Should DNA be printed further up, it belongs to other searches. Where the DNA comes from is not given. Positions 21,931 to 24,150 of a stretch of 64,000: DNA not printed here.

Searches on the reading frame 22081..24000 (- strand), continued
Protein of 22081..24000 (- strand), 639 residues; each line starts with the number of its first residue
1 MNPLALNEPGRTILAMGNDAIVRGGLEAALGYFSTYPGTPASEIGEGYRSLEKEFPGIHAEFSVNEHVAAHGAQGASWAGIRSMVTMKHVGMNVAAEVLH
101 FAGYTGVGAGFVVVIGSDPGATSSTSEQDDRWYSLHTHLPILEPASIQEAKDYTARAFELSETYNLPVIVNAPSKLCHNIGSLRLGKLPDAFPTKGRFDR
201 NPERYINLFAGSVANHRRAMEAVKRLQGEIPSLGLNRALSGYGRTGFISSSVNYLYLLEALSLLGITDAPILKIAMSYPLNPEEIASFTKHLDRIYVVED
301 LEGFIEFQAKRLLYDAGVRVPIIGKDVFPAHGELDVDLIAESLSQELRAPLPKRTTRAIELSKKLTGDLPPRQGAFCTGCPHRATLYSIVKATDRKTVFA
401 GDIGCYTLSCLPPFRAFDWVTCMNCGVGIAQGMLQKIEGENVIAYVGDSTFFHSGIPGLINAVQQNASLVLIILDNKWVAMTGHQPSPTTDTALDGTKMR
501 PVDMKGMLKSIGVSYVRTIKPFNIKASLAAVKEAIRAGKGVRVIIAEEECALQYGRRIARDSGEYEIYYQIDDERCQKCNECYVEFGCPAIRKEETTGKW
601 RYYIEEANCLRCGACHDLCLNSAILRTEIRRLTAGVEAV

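Call 86: get_annotated_region(hit=H1, flank=4000)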
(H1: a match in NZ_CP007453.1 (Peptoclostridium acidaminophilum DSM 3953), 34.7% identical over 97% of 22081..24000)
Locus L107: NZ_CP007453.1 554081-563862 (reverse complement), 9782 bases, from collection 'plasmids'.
description: Peptoclostridium acidaminophilum DSM 3953 strain al-2 plasmid EAL2_808p, complete sequence
organism: Peptoclostridium acidaminophilum DSM 3953 (NCBI taxid 1286171)
taxonomy: Bacteria; Bacillota; Clostridia; Peptostreptococcales; Peptoclostridiaceae; Peptoclostridium; Peptoclostridium acidaminophilum; Peptoclostridium acidaminophilum DSM 3953
host: -; source: black mud; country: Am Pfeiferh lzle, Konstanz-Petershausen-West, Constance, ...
typing (MOB-suite, as given by PLSDB): non-mobilizable
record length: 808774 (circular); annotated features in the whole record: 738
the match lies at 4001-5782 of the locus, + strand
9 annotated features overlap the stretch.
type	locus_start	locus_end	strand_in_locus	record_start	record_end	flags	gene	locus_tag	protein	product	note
CDS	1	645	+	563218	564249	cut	msrA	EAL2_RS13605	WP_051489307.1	peptide-methionine (S)-S-oxide reductase MsrA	GO:0030091 - protein repair [Evidence IEA]; GO:0006979 - response to oxidative stress [Evidence IEA]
CDS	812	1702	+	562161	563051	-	-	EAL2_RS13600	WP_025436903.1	PhzF family phenazine biosynthesis protein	GO:0009058 - biosynthetic process [Evidence IEA]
CDS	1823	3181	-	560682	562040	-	-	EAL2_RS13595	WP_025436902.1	PFL family protein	-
CDS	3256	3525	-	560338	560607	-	-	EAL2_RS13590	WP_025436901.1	ACT domain-containing protein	-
CDS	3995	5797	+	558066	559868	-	-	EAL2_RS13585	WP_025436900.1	thiamine pyrophosphate-dependent enzyme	-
CDS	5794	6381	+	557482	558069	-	-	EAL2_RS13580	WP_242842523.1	indolepyruvate oxidoreductase subunit beta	-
CDS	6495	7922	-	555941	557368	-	-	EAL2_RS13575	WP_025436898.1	alanine/glycine:cation symporter family protein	GO:0006865 - amino acid transport [Evidence IEA]; GO:0006814 - sodium ion transport [Evidence IEA]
CDS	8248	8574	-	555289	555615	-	-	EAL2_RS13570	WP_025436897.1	thioredoxin family protein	-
CDS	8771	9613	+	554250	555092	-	-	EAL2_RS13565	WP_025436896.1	Cof-type HAD-IIB family hydrolase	GO:0008152 - metabolic process [Evidence IEA]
